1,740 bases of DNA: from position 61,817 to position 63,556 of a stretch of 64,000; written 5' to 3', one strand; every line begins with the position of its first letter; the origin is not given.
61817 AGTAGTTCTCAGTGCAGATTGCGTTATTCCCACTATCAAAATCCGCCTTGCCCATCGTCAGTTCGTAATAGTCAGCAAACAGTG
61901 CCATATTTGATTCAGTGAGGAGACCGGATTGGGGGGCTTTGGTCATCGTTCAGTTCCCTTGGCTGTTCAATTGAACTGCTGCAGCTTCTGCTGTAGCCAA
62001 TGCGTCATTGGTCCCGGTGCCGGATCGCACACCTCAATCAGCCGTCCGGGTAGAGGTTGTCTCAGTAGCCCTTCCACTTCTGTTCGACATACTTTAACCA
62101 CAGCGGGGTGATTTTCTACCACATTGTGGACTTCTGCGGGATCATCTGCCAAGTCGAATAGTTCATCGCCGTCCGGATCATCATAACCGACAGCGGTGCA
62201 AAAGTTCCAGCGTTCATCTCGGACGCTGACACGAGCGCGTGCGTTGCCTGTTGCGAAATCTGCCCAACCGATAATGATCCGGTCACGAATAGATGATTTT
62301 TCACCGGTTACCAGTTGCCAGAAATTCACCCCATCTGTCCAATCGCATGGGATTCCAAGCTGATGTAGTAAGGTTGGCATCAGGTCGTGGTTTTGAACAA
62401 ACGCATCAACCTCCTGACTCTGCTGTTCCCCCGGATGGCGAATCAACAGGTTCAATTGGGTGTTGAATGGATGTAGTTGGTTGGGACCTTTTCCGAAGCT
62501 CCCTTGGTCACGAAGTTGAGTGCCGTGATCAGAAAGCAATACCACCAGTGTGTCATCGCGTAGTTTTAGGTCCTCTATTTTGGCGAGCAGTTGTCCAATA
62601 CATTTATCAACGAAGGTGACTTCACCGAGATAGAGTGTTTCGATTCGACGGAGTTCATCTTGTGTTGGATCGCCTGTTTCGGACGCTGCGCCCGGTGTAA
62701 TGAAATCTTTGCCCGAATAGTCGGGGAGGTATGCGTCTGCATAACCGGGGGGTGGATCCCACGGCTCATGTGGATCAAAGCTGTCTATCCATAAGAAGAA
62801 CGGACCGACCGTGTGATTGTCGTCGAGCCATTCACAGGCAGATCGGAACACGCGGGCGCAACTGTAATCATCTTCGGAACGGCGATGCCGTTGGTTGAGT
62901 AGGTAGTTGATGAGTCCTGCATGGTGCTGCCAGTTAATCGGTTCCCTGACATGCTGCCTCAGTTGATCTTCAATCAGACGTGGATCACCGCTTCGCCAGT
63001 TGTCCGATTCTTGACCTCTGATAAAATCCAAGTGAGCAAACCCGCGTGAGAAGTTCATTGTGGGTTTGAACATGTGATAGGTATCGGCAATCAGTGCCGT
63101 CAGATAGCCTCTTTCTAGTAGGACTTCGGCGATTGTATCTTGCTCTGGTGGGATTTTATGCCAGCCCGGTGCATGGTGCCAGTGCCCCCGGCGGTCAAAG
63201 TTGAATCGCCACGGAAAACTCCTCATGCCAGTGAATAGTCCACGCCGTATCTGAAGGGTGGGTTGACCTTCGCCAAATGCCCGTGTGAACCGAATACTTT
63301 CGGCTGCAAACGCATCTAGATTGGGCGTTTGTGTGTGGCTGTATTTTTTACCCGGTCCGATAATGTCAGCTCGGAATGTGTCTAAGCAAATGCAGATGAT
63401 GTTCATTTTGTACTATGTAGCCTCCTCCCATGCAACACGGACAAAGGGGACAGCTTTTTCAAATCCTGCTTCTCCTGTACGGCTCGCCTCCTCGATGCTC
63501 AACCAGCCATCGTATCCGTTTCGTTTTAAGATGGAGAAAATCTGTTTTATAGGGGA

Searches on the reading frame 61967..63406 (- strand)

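Call 21: search_protein_families(library=pfam, proteins=[window:61967-63406:-])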
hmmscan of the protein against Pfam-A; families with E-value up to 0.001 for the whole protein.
window:61967-63406:- (479 aa): 3 families
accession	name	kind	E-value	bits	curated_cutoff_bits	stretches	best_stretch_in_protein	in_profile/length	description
PF00884.28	Sulfatase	-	4.5e-37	128.4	25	1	2-352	2-301/301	Sulfatase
PF16347.10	SGSH_C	-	6.2e-13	49.6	29.3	1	317-433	17-135/154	N-sulphoglucosamine sulphohydrolase, C-terminal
PF01663.27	Phosphodiest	-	5.6e-08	33.2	23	1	244-297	183-222/342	Type I phosphodiesterase / nucleotide pyrophosphatase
